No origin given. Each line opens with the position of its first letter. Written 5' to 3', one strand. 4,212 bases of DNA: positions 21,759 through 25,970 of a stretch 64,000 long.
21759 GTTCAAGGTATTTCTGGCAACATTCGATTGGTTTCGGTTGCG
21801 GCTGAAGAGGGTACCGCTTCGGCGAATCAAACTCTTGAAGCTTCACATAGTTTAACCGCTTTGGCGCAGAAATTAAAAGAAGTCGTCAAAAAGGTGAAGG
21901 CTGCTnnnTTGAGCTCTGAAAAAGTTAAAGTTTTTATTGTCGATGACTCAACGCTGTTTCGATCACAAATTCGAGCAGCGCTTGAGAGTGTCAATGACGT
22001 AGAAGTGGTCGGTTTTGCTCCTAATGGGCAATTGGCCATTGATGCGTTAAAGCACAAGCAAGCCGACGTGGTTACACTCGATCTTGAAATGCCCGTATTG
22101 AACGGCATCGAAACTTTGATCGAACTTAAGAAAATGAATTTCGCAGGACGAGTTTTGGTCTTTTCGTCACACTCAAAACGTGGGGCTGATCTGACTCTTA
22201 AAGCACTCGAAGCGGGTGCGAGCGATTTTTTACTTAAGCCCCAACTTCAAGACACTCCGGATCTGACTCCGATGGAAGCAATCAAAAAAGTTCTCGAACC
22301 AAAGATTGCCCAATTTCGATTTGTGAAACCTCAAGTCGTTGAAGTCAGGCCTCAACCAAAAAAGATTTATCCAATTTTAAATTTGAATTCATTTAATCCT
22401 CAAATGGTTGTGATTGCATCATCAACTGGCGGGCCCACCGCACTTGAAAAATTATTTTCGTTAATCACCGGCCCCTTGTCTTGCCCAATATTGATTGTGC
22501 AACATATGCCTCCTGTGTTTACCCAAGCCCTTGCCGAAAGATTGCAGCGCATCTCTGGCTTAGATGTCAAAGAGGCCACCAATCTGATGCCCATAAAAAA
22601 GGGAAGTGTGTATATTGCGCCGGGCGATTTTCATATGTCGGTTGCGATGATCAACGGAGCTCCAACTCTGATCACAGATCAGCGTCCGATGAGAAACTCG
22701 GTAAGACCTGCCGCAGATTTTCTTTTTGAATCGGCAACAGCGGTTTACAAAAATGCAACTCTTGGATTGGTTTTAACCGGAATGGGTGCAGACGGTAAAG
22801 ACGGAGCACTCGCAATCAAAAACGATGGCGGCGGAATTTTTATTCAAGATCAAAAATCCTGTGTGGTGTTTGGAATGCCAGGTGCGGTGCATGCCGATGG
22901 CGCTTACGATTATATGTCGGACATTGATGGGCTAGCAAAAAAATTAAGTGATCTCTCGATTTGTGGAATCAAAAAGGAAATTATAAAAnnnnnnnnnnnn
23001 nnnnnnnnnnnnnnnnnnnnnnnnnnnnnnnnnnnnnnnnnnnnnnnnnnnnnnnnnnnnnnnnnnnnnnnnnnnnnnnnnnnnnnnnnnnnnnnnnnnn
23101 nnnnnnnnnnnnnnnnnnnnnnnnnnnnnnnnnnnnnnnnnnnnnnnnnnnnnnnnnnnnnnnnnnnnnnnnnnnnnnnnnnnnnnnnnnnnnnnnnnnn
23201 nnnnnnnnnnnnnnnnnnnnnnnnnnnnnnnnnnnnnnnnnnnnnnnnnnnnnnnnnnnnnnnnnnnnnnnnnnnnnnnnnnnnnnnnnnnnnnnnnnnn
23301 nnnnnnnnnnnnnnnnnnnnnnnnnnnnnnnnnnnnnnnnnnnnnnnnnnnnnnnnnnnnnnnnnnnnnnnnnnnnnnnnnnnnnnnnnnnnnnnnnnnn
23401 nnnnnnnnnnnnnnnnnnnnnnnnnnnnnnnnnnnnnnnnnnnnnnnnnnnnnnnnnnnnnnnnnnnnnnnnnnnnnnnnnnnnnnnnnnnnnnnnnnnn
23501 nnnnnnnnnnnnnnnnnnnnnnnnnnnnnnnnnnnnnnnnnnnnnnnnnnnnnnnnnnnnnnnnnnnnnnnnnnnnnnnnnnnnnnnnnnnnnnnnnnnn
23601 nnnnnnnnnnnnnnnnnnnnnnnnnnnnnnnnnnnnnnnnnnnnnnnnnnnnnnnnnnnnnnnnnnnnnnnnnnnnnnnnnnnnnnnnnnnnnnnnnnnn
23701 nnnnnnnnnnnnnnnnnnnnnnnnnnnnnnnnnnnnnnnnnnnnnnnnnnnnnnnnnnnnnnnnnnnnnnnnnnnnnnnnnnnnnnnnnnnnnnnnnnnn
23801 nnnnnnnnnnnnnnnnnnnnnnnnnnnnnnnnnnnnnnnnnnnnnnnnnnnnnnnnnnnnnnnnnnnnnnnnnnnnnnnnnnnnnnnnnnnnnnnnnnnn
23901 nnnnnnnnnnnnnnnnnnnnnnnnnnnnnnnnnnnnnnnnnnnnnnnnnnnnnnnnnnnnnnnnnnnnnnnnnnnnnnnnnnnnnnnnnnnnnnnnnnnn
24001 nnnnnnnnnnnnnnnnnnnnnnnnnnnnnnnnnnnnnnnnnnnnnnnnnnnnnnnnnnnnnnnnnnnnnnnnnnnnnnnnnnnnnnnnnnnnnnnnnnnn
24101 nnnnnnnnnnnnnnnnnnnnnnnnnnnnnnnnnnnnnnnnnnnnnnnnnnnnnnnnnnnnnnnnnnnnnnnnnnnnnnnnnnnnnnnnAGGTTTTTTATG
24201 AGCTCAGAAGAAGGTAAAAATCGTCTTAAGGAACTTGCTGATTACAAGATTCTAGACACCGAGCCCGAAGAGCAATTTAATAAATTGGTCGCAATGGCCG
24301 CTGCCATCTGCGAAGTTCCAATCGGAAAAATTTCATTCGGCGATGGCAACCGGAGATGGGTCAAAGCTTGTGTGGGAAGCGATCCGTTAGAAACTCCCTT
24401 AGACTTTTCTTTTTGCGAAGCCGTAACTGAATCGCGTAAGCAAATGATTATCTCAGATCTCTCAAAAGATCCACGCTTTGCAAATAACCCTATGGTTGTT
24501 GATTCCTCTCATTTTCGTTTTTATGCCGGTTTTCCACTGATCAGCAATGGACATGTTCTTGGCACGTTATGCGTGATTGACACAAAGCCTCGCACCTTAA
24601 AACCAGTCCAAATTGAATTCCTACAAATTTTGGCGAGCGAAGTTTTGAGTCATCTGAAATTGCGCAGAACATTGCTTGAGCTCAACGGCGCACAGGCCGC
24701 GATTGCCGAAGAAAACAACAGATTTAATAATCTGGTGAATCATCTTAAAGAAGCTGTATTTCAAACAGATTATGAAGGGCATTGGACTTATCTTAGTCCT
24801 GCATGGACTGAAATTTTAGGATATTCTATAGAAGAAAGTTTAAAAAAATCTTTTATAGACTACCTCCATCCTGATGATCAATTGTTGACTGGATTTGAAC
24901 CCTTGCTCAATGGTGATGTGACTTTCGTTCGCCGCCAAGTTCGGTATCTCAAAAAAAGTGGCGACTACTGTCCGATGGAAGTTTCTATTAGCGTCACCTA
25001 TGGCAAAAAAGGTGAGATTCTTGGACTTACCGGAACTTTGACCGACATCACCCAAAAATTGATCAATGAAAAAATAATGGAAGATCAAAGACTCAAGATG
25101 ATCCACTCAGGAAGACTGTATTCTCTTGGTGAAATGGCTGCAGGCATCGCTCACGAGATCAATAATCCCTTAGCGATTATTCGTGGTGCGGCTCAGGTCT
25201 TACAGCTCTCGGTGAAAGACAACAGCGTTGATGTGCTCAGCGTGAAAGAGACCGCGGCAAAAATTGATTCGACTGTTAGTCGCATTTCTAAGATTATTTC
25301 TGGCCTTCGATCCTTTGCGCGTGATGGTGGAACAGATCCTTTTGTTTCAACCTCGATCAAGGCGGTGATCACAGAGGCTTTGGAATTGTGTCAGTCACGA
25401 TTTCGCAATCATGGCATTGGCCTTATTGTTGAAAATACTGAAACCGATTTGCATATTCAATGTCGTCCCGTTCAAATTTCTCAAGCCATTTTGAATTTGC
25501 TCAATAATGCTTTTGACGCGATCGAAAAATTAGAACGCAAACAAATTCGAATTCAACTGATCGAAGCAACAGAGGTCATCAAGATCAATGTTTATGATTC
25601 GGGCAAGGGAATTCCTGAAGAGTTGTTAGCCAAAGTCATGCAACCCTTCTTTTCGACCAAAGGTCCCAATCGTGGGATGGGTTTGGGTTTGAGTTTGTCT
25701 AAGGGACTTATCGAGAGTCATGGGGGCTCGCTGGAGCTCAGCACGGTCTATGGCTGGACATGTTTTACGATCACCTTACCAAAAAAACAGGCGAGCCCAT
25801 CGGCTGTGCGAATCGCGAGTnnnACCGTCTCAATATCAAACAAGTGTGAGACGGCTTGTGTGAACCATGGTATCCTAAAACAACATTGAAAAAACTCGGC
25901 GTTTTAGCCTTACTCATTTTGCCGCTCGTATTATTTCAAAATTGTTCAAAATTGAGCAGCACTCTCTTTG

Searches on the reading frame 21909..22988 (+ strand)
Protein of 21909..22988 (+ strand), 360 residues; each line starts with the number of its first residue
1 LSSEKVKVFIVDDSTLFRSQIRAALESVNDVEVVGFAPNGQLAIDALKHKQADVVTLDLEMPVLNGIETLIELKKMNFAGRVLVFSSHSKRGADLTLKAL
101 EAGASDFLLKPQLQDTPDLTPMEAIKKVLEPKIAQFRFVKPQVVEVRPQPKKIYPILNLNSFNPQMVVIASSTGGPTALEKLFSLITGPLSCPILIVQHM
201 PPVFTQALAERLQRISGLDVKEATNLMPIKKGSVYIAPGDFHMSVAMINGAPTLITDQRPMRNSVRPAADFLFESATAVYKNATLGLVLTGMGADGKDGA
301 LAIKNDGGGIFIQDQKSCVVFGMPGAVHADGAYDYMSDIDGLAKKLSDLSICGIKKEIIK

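Call 68: search_protein_families(library=ncbifam, proteins=[window:21909-22988:+], max_evalue=0.00001)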
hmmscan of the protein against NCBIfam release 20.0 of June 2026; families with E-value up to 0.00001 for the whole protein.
window:21909-22988:+ (360 aa): 50 families (the best 25 are shown)
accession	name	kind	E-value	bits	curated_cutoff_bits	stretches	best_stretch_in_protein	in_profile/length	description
NF001965.0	PRK00742.1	subfamily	3.4e-100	335.7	293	1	4-347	2-350/357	chemotaxis-specific protein-glutamate methyltransferase CheB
NF009206.0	PRK12555.1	subfamily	2.9e-74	250.1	342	1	6-348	1-334/340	chemotaxis-specific protein-glutamate methyltransferase CheB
NF007935.0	PRK10651.1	equivalog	3.3e-20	72.2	250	1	3-111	4-110/216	two-component system response regulator NarL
TIGR02875.1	spore_0_A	equivalog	1.5e-17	63.7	200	1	4-145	1-138/262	sporulation transcription factor Spo0A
NF052445.1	RespRegMctR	equivalog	6.2e-17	61.7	300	1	6-111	2-105/205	two-component system response regulator MctR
NF008677.0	PRK11697.1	equivalog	2.4e-15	56.5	246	1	6-112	2-103/238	two-component system response regulator BtsR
NF041367.1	CheY_Halo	equivalog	3.9e-15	56.2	200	1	8-113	1-102/114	chemotaxis protein CheY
NF007018.1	PRK09483.1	equivalog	6e-15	55.5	280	1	6-114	2-108/217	UvrY/SirA/GacA family response regulator transcription factor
NF007708.0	PRK10403.1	equivalog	3.3e-14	52.9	343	1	5-112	6-111/215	nitrate/nitrite response regulator protein NarP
NF007969.0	PRK10693.1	equivalog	7.6e-14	51.5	329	1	7-133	9-128/337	two-component system response regulator RssB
NF011896.0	PRK15369.1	equivalog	1.9e-13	50.5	242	1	5-129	3-121/211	two component system response regulator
NF007419.0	PRK09958.1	equivalog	1.4e-12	47.6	251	1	8-110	3-102/204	acid-sensing system DNA-binding response regulator EvgA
NF008469.0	PRK11361.1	equivalog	1.4e-11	43.8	714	1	6-112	5-107/461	acetoacetate metabolism transcriptional regulator AtoC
NF007689.0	PRK10365.1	equivalog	1.9e-11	43.5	760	1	1-118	1-114/441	sigma-54-dependent response regulator transcription factor ZraR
NF006900.1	PRK09390.1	equivalog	2.1e-11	43.7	255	1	3-113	2-108/203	response regulator FixJ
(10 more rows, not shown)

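Call 69: find_related_loci(query=window:21909-22988:+, collection=genome_contigs, flank=500)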
Query window:21909-22988:+ (360 aa) in genome_contigs; peptide patterns used: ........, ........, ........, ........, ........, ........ (x = any residue, [..] = any of these).
600 stretches matched a pattern (row limit reached: there are more); 586 encode a relative of the query (tblastn E <= 1e-3); the best 80 are kept; 80 distinct loci.
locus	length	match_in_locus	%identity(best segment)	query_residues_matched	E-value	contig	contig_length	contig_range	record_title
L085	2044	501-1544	49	6-335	2e-99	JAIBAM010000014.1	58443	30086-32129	MAG: Bdellovibrionales bacterium isolate SSF45 NODE_9455_length_58443_cov_11.461657, whole genome shotgun sequence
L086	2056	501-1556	46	6-346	3e-96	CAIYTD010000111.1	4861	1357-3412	MAG: Oligoflexia bacterium isolate Umea1_bin-2153 genome assembly, contig: bin-2153:111/400, whole genome shotgun sequen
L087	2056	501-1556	44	4-360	2e-96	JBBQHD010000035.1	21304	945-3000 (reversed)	MAG: Bdellovibrionales bacterium isolate Co_metawrap_923 Cmw_923_k141_27332101_length_21304_cov_8.0000, whole genome sho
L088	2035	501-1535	49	6-346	7e-95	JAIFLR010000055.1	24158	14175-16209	MAG: Halobacteriovorax sp. isolate bin_209 scaffold_2462, whole genome shotgun sequence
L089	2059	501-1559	47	6-346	8e-91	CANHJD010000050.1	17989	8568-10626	MAG: Bacteriovoracaceae bacterium isolate RE-23may17-424 genome assembly, contig: RE-23may17-C10421, whole genome shotgu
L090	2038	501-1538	49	6-346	1e-86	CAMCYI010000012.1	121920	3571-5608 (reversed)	MAG: Bacteriovorax stolpii isolate MiE-16apr19-379 genome assembly, contig: MiE-16apr19-C162, whole genome shotgun seque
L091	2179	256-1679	42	5-347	2e-76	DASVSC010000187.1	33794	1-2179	MAG TPA_asm: Tepidisphaeraceae bacterium isolate SMAG_U3252 k141_71001, whole genome shotgun sequence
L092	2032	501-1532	41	6-346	3e-75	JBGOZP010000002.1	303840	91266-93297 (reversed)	MAG: Terriglobia bacterium isolate OBJ_0618_130150_15 k141_3869771_length_303840_cov_17.5519, whole genome shotgun seque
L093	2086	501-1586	39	1-349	3e-74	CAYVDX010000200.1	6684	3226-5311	MAG TPA_asm: uncultured Calditrichaceae bacterium isolate SRP163575_co2_215 genome assembly, contig: NODE_15203_length_6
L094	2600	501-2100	37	3-359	4e-74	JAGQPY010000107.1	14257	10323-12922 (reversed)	MAG: Planctomycetaceae bacterium isolate HKST-UBA52 NODE_107_length_14257_cov_3.484415, whole genome shotgun sequence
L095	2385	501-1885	42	5-334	5e-74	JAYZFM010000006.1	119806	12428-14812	MAG: Bdellovibrionota bacterium isolate XB_MAG166 DB_MAG166_0006, whole genome shotgun sequence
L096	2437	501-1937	41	4-349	7e-73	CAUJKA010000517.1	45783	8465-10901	MAG: Planctomycetota bacterium isolate KLAP7 genome assembly, contig: KLAP7_795954, whole genome shotgun sequence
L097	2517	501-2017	42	3-331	6e-73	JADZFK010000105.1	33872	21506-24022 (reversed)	MAG: Pirellulales bacterium isolate SJ86 c_000000488708, whole genome shotgun sequence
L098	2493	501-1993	38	5-358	2e-72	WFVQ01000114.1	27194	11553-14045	MAG: Deltaproteobacteria bacterium isolate S140_46 k151_384143, whole genome shotgun sequence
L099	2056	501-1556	41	4-346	1e-72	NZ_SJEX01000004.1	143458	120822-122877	Modestobacter excelsi strain 1G6 sequence_4, whole genome shotgun sequence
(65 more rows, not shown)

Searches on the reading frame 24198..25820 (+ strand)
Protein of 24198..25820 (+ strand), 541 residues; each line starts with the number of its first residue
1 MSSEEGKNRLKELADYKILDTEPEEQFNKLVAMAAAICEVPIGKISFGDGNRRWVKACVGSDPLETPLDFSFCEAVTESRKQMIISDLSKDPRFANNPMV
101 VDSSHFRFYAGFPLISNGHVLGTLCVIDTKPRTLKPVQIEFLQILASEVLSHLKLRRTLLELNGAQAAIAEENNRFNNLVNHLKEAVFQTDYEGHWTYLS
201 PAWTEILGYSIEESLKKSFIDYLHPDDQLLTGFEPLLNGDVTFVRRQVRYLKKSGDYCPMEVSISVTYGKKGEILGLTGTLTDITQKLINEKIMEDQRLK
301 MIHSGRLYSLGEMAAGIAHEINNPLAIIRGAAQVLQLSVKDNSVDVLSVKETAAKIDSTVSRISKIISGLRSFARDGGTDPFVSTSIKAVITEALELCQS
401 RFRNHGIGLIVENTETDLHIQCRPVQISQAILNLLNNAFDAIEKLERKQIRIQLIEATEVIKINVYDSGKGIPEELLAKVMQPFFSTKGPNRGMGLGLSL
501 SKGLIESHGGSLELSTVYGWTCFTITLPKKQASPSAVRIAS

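Call 44: search_protein_families(library=pfam, proteins=[window:24198-25820:+], max_evalue=0.001)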
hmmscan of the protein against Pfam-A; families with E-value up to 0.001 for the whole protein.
window:24198-25820:+ (541 aa): 10 families
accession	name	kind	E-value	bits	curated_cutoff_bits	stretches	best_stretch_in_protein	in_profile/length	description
PF02518.31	HATPase_c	-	1.1e-20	74.5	26.4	1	424-530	3-110/111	Histidine kinase-, DNA gyrase B-, and HSP90-like ATPase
PF01590.32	GAF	-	1.6e-15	58.2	22.4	1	23-149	2-129/133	GAF domain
PF00989.32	PAS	-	2.9e-14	53.5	22.6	1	175-284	2-113/113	PAS fold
PF00512.31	HisKA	-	3.3e-12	46.7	26.9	1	310-375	2-62/66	His Kinase A (phospho-acceptor) domain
PF08447.18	PAS_3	-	4.4e-12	46.5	25.6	1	198-280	3-88/89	PAS fold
PF13426.13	PAS_9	-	1.2e-08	35.6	27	1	186-286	3-103/103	PAS domain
PF13185.12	GAF_2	-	1.8e-08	35.1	28.6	1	65-149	49-131/136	GAF domain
PF14501.12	HATPase_c_5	-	7.7e-07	29.4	22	1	425-528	4-102/102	GHKL domain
PF08448.16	PAS_4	-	2.1e-05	25.1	23.1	1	181-286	2-107/110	PAS fold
PF13188.13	PAS_8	-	8.2e-05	22.8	21.8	1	174-228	1-55/65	PAS domain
